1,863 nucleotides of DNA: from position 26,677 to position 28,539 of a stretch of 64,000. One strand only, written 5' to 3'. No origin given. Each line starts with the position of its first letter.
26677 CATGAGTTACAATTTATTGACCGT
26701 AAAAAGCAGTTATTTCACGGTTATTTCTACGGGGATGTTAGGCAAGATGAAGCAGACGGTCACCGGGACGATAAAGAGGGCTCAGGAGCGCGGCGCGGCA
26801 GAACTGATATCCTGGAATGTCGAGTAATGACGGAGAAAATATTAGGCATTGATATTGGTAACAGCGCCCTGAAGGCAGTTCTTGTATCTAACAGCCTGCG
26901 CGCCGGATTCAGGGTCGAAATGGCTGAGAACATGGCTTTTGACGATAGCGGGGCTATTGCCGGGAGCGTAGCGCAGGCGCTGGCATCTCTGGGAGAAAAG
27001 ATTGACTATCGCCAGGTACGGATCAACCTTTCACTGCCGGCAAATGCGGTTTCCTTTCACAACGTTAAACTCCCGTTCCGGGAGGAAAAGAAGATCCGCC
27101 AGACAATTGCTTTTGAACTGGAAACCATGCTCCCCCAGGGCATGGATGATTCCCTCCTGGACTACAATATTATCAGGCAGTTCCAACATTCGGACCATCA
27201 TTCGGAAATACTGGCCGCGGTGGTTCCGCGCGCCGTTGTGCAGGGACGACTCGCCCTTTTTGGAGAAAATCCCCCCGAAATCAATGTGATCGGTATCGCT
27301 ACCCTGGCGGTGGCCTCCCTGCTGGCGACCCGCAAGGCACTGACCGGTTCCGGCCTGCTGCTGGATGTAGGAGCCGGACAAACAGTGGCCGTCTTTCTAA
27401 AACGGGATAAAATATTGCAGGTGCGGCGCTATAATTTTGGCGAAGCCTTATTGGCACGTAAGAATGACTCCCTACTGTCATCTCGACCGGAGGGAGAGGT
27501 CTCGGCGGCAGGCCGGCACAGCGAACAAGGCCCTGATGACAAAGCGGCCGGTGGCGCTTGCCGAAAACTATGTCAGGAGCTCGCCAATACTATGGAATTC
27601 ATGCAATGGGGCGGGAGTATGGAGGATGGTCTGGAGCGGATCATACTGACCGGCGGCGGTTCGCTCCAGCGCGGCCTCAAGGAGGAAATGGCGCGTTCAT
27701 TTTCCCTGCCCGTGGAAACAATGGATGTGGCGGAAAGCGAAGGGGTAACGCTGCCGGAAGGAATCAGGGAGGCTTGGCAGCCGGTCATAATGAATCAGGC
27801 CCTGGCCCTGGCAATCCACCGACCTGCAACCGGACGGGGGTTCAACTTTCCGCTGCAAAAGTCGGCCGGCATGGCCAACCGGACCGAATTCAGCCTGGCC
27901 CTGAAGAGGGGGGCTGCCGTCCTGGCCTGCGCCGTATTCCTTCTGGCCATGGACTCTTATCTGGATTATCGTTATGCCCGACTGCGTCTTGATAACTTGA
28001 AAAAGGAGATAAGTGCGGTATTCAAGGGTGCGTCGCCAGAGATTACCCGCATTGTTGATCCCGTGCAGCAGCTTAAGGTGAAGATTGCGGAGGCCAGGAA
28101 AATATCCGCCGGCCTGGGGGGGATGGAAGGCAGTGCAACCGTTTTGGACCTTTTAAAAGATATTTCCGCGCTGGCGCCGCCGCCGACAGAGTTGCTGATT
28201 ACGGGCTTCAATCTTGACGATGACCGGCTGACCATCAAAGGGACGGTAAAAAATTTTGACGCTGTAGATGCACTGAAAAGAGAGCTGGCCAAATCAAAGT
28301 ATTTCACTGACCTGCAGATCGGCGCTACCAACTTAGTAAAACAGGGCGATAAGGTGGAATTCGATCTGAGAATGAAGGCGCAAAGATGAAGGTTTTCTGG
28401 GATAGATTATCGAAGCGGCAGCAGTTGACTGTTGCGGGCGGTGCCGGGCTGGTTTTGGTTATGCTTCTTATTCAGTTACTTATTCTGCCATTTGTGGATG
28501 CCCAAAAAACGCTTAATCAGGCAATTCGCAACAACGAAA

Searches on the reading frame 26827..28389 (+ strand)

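Call 52: search_protein_families(library=pfam, proteins=[window:26827-28389:+], max_evalue=1e-8)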
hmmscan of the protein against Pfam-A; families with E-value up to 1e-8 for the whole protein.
window:26827-28389:+ (520 aa): 1 family
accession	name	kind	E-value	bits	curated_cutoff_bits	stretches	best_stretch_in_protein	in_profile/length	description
PF11104.14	PilM_2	-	9.3e-15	54.8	27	1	7-301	1-307/340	Type IV pilus assembly protein PilM;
